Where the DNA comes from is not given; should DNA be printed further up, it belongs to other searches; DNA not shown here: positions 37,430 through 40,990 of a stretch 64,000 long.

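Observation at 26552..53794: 27-kb single-strand operon-like island built around seven Hsp70-fold ATPase paralogues and four soluble Zn-metalloproteases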

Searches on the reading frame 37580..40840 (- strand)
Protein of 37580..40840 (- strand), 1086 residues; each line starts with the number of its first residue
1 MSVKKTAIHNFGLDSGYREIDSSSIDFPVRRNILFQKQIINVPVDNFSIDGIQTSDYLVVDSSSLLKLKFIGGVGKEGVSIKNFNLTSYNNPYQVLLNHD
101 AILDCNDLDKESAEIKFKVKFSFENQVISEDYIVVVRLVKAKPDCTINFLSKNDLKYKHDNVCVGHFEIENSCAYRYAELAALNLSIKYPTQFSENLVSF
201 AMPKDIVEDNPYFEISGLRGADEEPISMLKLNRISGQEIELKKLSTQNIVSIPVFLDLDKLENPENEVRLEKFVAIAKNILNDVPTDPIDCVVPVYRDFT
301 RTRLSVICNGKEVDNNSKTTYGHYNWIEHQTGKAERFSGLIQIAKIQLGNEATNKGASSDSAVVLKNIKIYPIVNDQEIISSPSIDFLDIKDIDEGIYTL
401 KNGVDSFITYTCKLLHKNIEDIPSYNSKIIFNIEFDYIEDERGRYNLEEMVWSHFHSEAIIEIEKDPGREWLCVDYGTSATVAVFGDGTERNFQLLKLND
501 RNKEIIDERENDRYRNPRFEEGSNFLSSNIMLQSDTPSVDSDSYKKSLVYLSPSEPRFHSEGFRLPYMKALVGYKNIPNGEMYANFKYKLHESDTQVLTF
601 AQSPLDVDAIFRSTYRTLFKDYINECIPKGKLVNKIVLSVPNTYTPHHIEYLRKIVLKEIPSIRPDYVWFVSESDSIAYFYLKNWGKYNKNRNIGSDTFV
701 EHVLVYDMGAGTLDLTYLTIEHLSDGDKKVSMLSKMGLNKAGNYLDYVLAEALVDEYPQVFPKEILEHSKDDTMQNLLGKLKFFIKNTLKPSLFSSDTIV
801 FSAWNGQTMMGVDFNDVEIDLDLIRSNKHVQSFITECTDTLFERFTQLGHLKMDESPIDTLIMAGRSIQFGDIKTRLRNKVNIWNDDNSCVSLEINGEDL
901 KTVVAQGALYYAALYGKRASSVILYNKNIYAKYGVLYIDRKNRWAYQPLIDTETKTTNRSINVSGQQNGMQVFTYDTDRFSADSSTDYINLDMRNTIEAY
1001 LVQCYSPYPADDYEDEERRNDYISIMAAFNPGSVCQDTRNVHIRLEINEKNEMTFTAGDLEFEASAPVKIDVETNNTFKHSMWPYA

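Call 4: search_protein_families(library=pfam, proteins=[window:37580-40840:-], max_evalue=0.01)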
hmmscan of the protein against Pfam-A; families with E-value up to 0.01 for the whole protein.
window:37580-40840:- (1086 aa): 0 families

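Call 5: search_protein_families(library=padloc, proteins=[window:37580-40840:-], max_evalue=0.01)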
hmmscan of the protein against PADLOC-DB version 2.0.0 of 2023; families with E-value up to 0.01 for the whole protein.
window:37580-40840:- (1086 aa): 1 family
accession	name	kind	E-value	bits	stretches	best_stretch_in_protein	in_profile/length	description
PDLC04731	PDC-M61B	-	2.1e-09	34.6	1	701-847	348-480/588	-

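Call 6: search_protein_families(library=ncbifam, proteins=[window:37580-40840:-], max_evalue=0.01)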
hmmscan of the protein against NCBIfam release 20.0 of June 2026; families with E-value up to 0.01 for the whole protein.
window:37580-40840:- (1086 aa): 2 families
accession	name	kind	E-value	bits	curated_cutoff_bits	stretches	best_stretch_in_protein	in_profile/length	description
NF040964.1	MamK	subfamily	0.00031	19.9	400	1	702-760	145-196/335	MamK family actin-like protein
NF001413.0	PRK00290.1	equivalog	0.0059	15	648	1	700-759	183-238/625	molecular chaperone DnaK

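Call 11: find_encoding_contigs(protein=window:37580-40840:-, flank=10000, max_places=6)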
Protein window:37580-40840:- (1086 aa): 22 contigs read that carry it; 6 places shown.
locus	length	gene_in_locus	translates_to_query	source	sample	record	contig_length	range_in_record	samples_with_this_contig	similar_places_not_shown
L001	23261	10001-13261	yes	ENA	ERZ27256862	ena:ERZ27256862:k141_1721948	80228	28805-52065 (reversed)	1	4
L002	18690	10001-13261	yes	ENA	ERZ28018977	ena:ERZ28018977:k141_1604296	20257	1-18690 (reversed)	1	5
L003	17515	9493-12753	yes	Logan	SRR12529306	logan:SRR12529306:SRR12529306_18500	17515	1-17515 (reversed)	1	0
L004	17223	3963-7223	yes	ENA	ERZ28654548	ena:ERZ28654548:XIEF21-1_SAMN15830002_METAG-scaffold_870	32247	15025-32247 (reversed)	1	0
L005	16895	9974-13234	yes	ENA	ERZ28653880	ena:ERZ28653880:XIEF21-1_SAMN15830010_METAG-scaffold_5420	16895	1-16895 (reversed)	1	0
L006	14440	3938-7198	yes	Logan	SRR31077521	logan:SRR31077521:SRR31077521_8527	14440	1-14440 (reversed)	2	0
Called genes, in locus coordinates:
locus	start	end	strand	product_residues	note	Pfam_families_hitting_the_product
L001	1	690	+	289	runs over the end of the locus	PF01435:Peptidase_M48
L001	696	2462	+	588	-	PF00012:HSP70, PF06723:MreB_Mbl (faint)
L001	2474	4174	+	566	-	PF06723:MreB_Mbl (faint), PF00012:HSP70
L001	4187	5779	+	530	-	PF00012:HSP70, PF06723:MreB_Mbl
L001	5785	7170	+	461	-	-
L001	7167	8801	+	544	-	PF00012:HSP70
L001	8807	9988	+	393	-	-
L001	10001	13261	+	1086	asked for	-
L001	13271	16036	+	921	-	-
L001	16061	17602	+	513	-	PF00012:HSP70, PF06723:MreB_Mbl, PF00012:HSP70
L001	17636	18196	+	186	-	PF12315:DA1-like (faint)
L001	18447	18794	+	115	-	-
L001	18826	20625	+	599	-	PF00012:HSP70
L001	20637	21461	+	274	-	PF01435:Peptidase_M48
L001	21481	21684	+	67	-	-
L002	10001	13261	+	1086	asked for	-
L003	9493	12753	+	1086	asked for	-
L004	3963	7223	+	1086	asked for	-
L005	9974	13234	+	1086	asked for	-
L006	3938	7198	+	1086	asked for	-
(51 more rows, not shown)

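Call 12: find_homologous_proteins(query=window:37580-40840:-, max_evalue=0.001)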
Query window:37580-40840:- (1086 aa): 22 proteins with E <= 0.001 among 8000 candidates.
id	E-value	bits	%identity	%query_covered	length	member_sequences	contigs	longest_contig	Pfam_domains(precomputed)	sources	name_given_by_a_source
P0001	0.0e+0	2379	95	100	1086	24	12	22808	-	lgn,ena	-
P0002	0.0e+0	1840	74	100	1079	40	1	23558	-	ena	-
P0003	0.0e+0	1820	72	100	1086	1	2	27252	-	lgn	-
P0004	0.0e+0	1813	71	100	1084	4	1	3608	-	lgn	-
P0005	0.0e+0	1783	70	100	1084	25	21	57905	-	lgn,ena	-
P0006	0.0e+0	1768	70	100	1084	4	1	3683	-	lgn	-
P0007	0.0e+0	1758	68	100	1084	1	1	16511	-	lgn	-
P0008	0.0e+0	1753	69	100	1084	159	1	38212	-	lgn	-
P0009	0.0e+0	1751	69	100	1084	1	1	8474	-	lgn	-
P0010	0.0e+0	1742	69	100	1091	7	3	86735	-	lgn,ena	-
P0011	0.0e+0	1728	68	100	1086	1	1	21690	-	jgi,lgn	jgi:hypothetical protein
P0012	0.0e+0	1727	67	100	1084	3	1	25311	-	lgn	-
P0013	0.0e+0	1697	66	100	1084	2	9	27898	-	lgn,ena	-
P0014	0.0e+0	1661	65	99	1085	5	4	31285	-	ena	-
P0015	0.0e+0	1646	65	100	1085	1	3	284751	-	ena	-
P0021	0.0e+0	1088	47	99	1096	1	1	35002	-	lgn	-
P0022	9.5e-62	227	26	96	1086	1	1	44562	-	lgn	-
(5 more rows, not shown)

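Call 13: find_encoding_contigs(protein=P0022, flank=10000, max_places=2)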
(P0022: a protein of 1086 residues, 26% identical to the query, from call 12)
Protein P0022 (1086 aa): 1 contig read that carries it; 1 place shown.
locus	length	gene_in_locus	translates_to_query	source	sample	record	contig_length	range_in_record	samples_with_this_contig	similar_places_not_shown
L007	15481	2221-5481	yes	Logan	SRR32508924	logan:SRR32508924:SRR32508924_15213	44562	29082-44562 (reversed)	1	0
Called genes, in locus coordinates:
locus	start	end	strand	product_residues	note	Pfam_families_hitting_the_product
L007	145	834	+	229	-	PF02357:NusG (faint)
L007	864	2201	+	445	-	-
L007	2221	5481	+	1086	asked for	-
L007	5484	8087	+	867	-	-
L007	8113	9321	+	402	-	-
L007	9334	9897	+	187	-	-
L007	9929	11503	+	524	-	-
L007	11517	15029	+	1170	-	-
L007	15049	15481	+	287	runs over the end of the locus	-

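Call 14: find_encoding_contigs(protein=P0021, flank=10000, max_places=2)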
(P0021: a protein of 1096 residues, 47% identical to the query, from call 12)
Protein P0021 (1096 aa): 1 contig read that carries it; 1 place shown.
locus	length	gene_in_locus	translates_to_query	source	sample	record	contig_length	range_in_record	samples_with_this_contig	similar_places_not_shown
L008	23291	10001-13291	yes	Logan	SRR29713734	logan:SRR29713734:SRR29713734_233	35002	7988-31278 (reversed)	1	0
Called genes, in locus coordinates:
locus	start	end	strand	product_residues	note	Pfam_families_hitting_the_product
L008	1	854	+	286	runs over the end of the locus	PF01435:Peptidase_M48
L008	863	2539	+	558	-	PF00012:HSP70, PF06723:MreB_Mbl (faint)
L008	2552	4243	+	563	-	PF00012:HSP70, PF06723:MreB_Mbl (faint)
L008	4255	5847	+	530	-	PF00012:HSP70, PF06723:MreB_Mbl (faint)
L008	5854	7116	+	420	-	-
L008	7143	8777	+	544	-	PF00012:HSP70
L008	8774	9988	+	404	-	-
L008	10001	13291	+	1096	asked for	-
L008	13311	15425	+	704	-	-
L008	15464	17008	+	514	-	PF00012:HSP70, PF06723:MreB_Mbl, PF00012:HSP70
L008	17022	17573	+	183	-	PF12315:DA1-like (weak)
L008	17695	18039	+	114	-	-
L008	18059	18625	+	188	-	-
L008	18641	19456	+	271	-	PF01435:Peptidase_M48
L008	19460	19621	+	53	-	-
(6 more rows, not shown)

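Call 21: find_related_loci(query=A1, collection=genome_contigs, flank=10000)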
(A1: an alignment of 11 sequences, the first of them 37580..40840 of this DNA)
Query A1 (1086 aa) in genome_contigs; peptide patterns used: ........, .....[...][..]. (x = any residue, [..] = any of these).
181 stretches matched a pattern; 67 encode a relative of the query (tblastn E <= 1e-3); 67 distinct loci.
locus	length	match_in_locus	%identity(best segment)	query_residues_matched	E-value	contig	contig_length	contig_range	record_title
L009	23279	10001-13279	38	11-1085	0e+0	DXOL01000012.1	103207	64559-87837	MAG TPA_asm: Bacteroides thetaiotaomicron isolate HRGM_Genome_1397 HRGM_Genome_1397_12, whole genome shotgun sequence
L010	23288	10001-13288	30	20-1085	2e-132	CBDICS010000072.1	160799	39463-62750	MAG: Saprospiraceae bacterium isolate a23b7677-c5c3-4575-ba98-54ad289a6580 genome assembly, contig: contig_72, whole gen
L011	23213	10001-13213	31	49-1085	7e-116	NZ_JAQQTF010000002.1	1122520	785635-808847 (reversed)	Aureisphaera galaxeae strain NBRC 110018 soapdenovo_K_83_2, whole genome shotgun sequence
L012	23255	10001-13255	36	11-1085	0e+0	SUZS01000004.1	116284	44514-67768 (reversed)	MAG: Rikenellaceae bacterium isolate SIG182 NODE_3809_length_116284_cov_9.407251, whole genome shotgun sequence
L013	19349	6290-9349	28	59-1085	5e-110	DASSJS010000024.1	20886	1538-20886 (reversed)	MAG TPA_asm: Longimicrobium sp. isolate SMAG_U1121 k141_1188701, whole genome shotgun sequence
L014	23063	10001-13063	28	59-1085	5e-108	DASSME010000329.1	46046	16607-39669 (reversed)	MAG TPA_asm: Longimicrobium sp. isolate SMAG_U1190 k141_1781026, whole genome shotgun sequence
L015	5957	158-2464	31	326-1084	1e-91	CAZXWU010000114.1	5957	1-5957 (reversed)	MAG TPA_asm: uncultured Tissierella sp. isolate SRP294416_co2_71 genome assembly, contig: NODE_24323_length_5957_cov_15.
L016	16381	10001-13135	26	83-1084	5e-74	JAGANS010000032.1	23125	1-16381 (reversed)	MAG: Muribaculaceae bacterium isolate RGIG8609 Water_deer_Cecum.Co__c485936, whole genome shotgun sequence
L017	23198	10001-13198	27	46-1084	8e-74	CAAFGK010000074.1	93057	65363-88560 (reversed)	MAG TPA_asm: Bacteroidales bacterium, isolate HGM05194, WGS project CAAFGK010000000 data, contig: SRS140513_4_k99_43747,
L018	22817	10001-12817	27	164-1084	6e-73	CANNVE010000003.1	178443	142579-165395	MAG TPA_asm: uncultured Muribaculaceae bacterium isolate SRR12272120_bin.3_metawrap_v1.3_MAG genome assembly, contig: NO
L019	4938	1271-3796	27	236-1084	4e-73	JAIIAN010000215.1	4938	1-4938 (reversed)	MAG: Bacillota bacterium isolate Map_102_022 contig_100_2684, whole genome shotgun sequence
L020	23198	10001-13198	27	46-1084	2e-72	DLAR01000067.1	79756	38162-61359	MAG TPA_asm: Porphyromonadaceae bacterium UBA7042 UBA7042_contig_300, whole genome shotgun sequence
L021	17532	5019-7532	27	248-1084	4e-72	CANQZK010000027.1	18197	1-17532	MAG: uncultured Muribaculaceae bacterium isolate Lapin-018__bin45 genome assembly, contig: Lapin-018__NODE_2663_length_1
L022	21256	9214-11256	31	425-1084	3e-72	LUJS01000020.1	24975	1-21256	MAG: Bacteroidales bacterium M8 M8_2692, whole genome shotgun sequence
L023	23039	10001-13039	25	47-1084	2e-71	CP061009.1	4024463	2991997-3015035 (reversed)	Muribaculaceae bacterium MF13079 chromosome, complete genome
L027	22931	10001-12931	26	83-1084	1e-70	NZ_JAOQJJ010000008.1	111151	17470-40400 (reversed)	Bacteroides cellulolyticus strain Sanger_22 .13470_2_62.8, whole genome shotgun sequence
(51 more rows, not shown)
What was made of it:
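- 37580..40840 (-): Triad member 2, the giant Hsp70. Residues 1-465 are all-beta (several beta-sandwich domains), followed by an Hsp70 NBD (about 470-916) and an SBD-beta-like domain (about 930-1063). 67 GTDB species loci (call 21).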

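Call 25: search_protein_families(library=pfam, proteins=[L027:7634-8245:+, L027:8415-9746:+, L027:9746-12943:+, L027:12925-16110:+, L027:16338-17528:+, L027:17547-18098:+, L027:18118-19737:+, L027:6078-7361:+, L027:5482-6081:+, L027:4134-5018:+], max_evalue=0.01)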
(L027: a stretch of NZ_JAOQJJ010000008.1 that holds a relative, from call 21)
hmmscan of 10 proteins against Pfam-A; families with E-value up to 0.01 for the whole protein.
L027:7634-8245:+ (203 aa): 3 families
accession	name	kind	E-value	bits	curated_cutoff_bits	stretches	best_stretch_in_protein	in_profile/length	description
PF02357.24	NusG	-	5e-11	43.4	22.2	1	33-132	1-92/93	Transcription termination factor nusG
PF23290.1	KOW5_SPT5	-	0.0076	16.2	27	0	151-176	2-27/46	Transcription elongation factor SPT5, fifth KOW domain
PF00467.35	KOW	-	0.0094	16.2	22.3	0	157-175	7-25/32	KOW motif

L027:8415-9746:+ (443 aa): 0 families

L027:9746-12943:+ (1065 aa): 0 families

L027:12925-16110:+ (1061 aa): 0 families

L027:16338-17528:+ (396 aa): 0 families

L027:17547-18098:+ (183 aa): 0 families

L027:18118-19737:+ (539 aa): 1 family
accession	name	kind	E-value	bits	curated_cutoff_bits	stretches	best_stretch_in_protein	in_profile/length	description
PF13809.12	Tubulin_2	-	0.0016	18.2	27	0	179-228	155-208/356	Tubulin like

L027:6078-7361:+ (427 aa): 4 families
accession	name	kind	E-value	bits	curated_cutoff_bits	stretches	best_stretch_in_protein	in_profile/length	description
PF13102.12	Phage_int_SAM_5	-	1.3e-21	77.3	22.3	1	134-225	1-92/98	Phage integrase SAM-like domain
PF00589.27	Phage_integrase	-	1.4e-07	31.9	27.1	1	309-411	70-169/172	Phage integrase family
PF17293.8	Arm-DNA-bind_5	-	0.0008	20.3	22.6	1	36-122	7-86/87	Arm DNA-binding domain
PF13495.12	Phage_int_SAM_4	-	0.0042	17.9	27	0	149-218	13-81/85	Phage integrase, N-terminal SAM-like domain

L027:5482-6081:+ (199 aa): 1 family
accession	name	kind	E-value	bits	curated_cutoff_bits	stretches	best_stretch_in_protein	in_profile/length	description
PF00959.24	Phage_lysozyme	-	3.9e-11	43.8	22.3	1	82-192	16-125/125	Phage lysozyme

L027:4134-5018:+ (294 aa): 2 families
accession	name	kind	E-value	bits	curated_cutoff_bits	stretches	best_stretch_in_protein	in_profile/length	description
PF13155.12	Toprim_2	-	1.2e-11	45.2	22.1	1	201-286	2-88/88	Toprim-like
PF01807.25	Zn_ribbon_DnaG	-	8.6e-08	32.3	24.9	1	24-75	24-75/98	CHC2 zinc finger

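Call 26: search_protein_families(library=pfam, proteins=[L011:156-1055:+, L011:1083-1745:+, L011:2219-3928:+, L011:3933-5270:+, L011:5272-6867:+, L011:6874-8529:+, L011:8480-9844:+, L011:13238-15529:+, L011:15560-17140:+, L011:17151-18305:+], max_evalue=0.01)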
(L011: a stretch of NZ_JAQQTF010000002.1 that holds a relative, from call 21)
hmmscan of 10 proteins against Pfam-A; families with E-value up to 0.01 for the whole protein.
L011:156-1055:+ (299 aa): 7 families
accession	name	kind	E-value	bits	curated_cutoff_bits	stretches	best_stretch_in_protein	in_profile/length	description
PF13414.12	TPR_11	-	2.7e-07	30.6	26.8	1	175-211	3-39/42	TPR repeat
PF13181.12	TPR_8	-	5.7e-07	29.6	25.7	1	170-198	5-33/34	Tetratricopeptide repeat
PF00515.34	TPR_1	-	1.3e-06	28.4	27.8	1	172-197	7-32/34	Tetratricopeptide repeat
PF13431.12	TPR_17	-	2.8e-06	27.6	24.4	0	189-209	2-22/34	Tetratricopeptide repeat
PF07719.23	TPR_2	-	0.00083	19.7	27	0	170-197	5-32/34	Tetratricopeptide repeat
PF25062.1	ARM_TT21_N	-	0.0086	16.3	40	0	146-214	7-75/222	Tetratricopeptide repeat protein 21 N-terminal ARM repeat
PF25100.1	DUF7809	-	0.0098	16.6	27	0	11-73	56-123/160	Domain of unknown function (DUF7809)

L011:1083-1745:+ (220 aa): 0 families

L011:2219-3928:+ (569 aa): 3 families
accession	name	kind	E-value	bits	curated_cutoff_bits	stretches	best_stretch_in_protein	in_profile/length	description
PF00012.26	HSP70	-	2e-78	264.6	20.6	1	11-568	1-497/599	Hsp70 protein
PF06723.19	MreB_Mbl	-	7.9e-08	31.9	27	1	117-273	76-193/327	MreB/Mbl protein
PF01881.21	Cas_Cas6_C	-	0.0026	19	23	0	90-173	44-119/125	CRISPR associated protein Cas6, C-terminal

L011:3933-5270:+ (445 aa): 0 families

L011:5272-6867:+ (531 aa): 3 families
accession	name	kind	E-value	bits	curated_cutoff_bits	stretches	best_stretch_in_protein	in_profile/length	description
PF00012.26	HSP70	-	5.2e-48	164.1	20.6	2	85-447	99-420/599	Hsp70 protein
PF06723.19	MreB_Mbl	-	3.2e-06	26.7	27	1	192-387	147-320/327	MreB/Mbl protein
PF01869.26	BcrAD_BadFG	-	0.0072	16.3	31.5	0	318-386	202-271/271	BadF/BadG/BcrA/BcrD ATPase family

L011:6874-8529:+ (551 aa): 1 family
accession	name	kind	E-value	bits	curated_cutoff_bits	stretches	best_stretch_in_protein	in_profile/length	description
PF00012.26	HSP70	-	7.9e-47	160.2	20.6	2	103-519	103-475/599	Hsp70 protein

L011:8480-9844:+ (454 aa): 0 families

L011:13238-15529:+ (763 aa): 0 families

L011:15560-17140:+ (526 aa): 3 families
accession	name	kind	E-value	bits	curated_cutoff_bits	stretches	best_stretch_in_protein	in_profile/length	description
PF00012.26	HSP70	-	6.2e-98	329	20.6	2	77-498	102-505/599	Hsp70 protein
PF06723.19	MreB_Mbl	-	3.8e-21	75.7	27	1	2-341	2-322/327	MreB/Mbl protein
PF22128.2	Alp7A_like_C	-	0.003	17.8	22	0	157-215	2-60/156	Alp7A C-terminal domain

L011:17151-18305:+ (384 aa): 5 families
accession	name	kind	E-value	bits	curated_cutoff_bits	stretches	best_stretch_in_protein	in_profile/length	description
PF00092.34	VWA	-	4.1e-22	79.7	23.8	1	106-268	2-174/174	von Willebrand factor type A domain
PF13519.12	VWA_2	-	3.8e-16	60.1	27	1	106-208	1-106/107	von Willebrand factor type A domain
PF13768.12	VWA_3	-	3.8e-07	30.7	27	1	105-251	2-151/155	von Willebrand factor type A domain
PF01882.25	DUF58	-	0.0053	16.4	23.4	1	105-237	37-172/216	Protein of unknown function DUF58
PF05762.20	VWA_CoxE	-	0.0074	16.2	26.4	0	106-216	59-167/222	VWA domain containing CoxE-like protein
